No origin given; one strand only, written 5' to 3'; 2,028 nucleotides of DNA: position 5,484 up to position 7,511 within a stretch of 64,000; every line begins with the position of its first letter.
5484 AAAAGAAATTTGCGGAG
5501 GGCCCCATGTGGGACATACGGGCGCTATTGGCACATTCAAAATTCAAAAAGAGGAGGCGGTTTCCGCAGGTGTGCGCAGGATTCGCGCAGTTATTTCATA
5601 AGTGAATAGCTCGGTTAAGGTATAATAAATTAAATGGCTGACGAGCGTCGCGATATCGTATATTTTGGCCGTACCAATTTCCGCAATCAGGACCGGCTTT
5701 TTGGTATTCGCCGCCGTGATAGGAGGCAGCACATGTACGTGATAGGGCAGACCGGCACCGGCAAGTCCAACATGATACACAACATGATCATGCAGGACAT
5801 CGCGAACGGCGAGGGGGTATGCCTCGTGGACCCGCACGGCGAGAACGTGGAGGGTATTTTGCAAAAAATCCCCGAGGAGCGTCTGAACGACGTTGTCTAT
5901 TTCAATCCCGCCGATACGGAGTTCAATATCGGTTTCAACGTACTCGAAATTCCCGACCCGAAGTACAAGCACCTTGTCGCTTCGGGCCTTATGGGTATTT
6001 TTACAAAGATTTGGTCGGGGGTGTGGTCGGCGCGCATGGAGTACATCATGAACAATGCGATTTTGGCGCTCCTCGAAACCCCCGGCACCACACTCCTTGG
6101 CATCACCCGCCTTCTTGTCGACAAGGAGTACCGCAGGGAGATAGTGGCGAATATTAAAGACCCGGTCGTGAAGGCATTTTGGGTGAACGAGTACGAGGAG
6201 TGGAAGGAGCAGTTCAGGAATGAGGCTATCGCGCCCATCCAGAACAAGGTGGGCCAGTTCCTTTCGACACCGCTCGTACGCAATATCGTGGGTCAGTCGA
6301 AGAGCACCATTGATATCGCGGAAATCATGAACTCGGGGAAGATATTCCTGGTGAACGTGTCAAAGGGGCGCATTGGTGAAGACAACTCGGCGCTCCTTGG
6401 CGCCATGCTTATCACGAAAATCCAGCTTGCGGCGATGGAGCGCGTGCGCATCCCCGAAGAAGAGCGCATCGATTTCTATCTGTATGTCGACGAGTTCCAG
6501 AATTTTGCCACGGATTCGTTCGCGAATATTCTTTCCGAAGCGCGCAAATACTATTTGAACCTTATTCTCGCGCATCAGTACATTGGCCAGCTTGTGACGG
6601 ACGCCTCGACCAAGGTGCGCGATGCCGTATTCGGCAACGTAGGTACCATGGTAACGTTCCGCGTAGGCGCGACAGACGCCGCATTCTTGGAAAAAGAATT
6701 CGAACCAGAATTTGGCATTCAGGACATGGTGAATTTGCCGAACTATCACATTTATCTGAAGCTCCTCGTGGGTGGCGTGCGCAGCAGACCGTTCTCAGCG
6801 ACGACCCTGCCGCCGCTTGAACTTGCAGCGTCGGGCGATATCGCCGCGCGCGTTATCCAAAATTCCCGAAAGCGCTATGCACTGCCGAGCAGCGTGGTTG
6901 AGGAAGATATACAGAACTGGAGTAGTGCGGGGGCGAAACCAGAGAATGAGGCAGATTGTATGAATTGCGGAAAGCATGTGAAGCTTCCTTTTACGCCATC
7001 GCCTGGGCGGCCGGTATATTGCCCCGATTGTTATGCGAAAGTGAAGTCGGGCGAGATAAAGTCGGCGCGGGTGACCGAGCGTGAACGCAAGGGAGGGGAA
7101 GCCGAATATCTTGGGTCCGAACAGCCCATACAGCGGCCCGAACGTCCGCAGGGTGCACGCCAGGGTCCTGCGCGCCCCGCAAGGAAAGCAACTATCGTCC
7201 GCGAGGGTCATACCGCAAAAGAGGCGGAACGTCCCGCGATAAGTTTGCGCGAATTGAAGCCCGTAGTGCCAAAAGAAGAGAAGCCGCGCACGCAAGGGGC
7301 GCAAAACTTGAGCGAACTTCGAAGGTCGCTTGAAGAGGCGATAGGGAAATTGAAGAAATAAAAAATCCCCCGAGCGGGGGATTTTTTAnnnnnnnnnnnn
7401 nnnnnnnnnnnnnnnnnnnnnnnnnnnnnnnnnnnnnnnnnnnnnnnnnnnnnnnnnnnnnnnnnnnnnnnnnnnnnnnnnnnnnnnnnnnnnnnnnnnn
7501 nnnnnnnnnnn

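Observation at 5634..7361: Orphan VirD4/TraD-like coupling ATPase with C-terminal zinc ribbon in a purely housekeeping context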

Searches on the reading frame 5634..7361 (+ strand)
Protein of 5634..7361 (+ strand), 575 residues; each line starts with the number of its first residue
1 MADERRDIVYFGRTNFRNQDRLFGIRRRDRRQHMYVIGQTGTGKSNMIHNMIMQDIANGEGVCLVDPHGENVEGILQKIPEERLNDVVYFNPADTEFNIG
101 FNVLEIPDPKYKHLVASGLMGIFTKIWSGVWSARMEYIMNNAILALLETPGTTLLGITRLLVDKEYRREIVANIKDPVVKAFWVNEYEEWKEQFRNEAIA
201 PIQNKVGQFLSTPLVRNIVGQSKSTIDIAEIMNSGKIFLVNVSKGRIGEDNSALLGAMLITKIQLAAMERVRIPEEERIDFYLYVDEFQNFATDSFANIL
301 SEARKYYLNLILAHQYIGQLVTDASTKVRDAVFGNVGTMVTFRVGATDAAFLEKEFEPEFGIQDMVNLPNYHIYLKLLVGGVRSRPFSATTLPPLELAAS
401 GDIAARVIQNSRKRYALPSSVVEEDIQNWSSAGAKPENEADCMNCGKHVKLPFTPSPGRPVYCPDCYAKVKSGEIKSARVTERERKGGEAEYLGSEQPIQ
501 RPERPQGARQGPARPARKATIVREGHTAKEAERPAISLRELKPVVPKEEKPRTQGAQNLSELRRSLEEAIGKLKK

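Call 5: search_protein_families(library=pfam, proteins=[window:5634-7361:+], max_evalue=1)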
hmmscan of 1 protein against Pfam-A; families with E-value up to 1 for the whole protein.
window:5634-7361:+ (575 aa): 14 families
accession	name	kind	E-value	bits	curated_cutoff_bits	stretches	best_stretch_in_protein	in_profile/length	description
PF10412.15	TrwB_AAD_bind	-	2.3e-14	53.5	20.5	1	28-350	12-316/387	Type IV secretion-system coupling protein DNA-binding domain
PF23477.1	zf_Tbcl_2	-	3e-11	43.2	27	1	439-470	5-36/37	Probable treble clef zinc finger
PF01935.23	DUF87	-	1.8e-07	31.9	23.2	1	31-107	23-93/220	Helicase HerA, central domain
PF02534.20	T4SS-DNA_transf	-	3.8e-06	26.5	20.1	1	9-104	32-114/468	Type IV secretory system Conjugative DNA transfer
PF12696.13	TraG-D_C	-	9.5e-06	26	22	1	282-350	3-70/126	TraM recognition site of TraD and TraG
PF13401.12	AAA_22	-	0.00023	21.9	27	1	29-80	3-55/130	AAA domain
PF12846.13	AAA_10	-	0.0011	18.5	27.5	1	29-161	19-149/362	AAA-like domain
PF01580.24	FtsK_SpoIIIE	-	0.002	18.1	24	1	32-53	40-61/221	FtsK/SpoIIIE family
PF06745.19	ATPase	-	0.037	13.8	26.6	0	30-65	18-54/231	KaiC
PF13191.12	AAA_16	-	0.042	14.8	32.6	1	21-79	14-73/167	AAA ATPase domain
PF12775.13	AAA_7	-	0.079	12.9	25.8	1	30-57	32-58/181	P-loop containing dynein motor region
PF19044.6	P-loop_TraG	-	0.1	11.6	25.8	1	33-79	31-76/413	TraG P-loop domain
PF13245.12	AAA_19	-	0.12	13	25.1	1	31-258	11-72/134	AAA domain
PF24444.1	DUF7563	-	0.55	10.2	27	0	441-467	3-33/39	Family of unknown function (DUF7563)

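Call 6: search_protein_families(library=ncbifam, proteins=[window:5634-7361:+], max_evalue=1)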
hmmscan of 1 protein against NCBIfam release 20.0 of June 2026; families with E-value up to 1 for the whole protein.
window:5634-7361:+ (575 aa): 21 families
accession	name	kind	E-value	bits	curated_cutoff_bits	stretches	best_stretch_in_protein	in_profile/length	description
TIGR03743.1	SXT_TraD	subfamily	2.6e-12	46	366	2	28-102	172-249/636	conjugative transfer system coupling protein TraD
TIGR04272.1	cxxc_cxxc_Mbark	domain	1.2e-10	41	36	1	439-471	5-37/37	CxxC-x17-CxxC domain-containing protein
NF045973.1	conju_CD1115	equivalog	1.4e-09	37.3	250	2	27-106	20-97/442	VirD4-like conjugal transfer protein, CD1115 family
NF041447.1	TrbC_conju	equivalog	1.1e-08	34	800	2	6-71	104-169/685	F-type conjugative transfer protein TrbC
TIGR03754.1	conj_TOL_TraD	equivalog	2.1e-08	33.2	647.55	1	23-70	172-219/643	type IV conjugative transfer system coupling protein TraD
TIGR02759.1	TraD_Ftype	equivalog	8.4e-07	28.1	521.35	2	28-73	173-218/566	type IV conjugative transfer system coupling protein TraD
NF053655.1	CedD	equivalog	1.2e-05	24.2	600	1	12-75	202-265/527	DNA-translocating ATPase CedD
NF045975.1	VirB4_plasma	equivalog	0.00016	19.5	590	1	32-70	516-554/894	Mbov_0397 family ICE element conjugal transfer ATPase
NF041326.1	Bacteroid_MobC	subfamily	0.0022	16.4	900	1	275-352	452-529/655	conjugal transfer protein MobC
NF040819.1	helicase_HerA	equivalog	0.0035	15.9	970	1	32-79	157-205/561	DNA double-strand break repair helicase HerA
NF007593.0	PRK10236.1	equivalog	0.0041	16.8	395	1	249-312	33-94/237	acidic protein MsyB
TIGR03880.1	KaiC_arch_3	hypoth_equivalog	0.0058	16.2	249.45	1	33-79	18-63/224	KaiC domain-containing protein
NF045971.1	conju_CD1110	equivalog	0.011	14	325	1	19-71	403-456/752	VirB4-like conjugal transfer ATPase, CD1110 family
NF040937.1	HerA_Thermprot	equivalog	0.016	13.6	800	1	31-79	140-188/487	DNA double-strand break repair helicase HerA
NF041070.1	carrier_LysW_Arch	domain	0.029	14.4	75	1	441-470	4-33/57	alpha-aminoadipate/glutamate carrier protein LysW/ArgW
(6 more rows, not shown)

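Call 7: search_protein_families(library=padloc, proteins=[window:5634-7361:+], max_evalue=1)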
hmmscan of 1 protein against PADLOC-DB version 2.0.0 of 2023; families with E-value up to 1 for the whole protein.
window:5634-7361:+ (575 aa): 9 families
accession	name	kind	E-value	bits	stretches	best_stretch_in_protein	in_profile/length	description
PDLC04140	mad8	-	1.3e-12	45.9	1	31-374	27-285/314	mads_8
PDLC04103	HerA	-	3.4e-09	33.6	2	32-71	173-212/579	-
PDLC04105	HerA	-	2.5e-05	21.1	1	32-71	167-207/576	-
PDLC01055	HerA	-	0.00015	18.8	1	31-66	157-194/532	Type III coevolved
PDLC02685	DndH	-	0.0036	13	1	282-323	1563-1607/1678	DndH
PDLC02684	DndH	-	0.004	12.7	1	278-324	1596-1645/1715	DndH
PDLC00293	PtuA1|PtuA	-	0.015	12.3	1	15-52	10-46/527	AAA ATPase domain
PDLC02350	AbiO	-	0.018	11.8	0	32-66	193-227/468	AbiO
PDLC04102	HerA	-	0.033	10.5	1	32-56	176-199/654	-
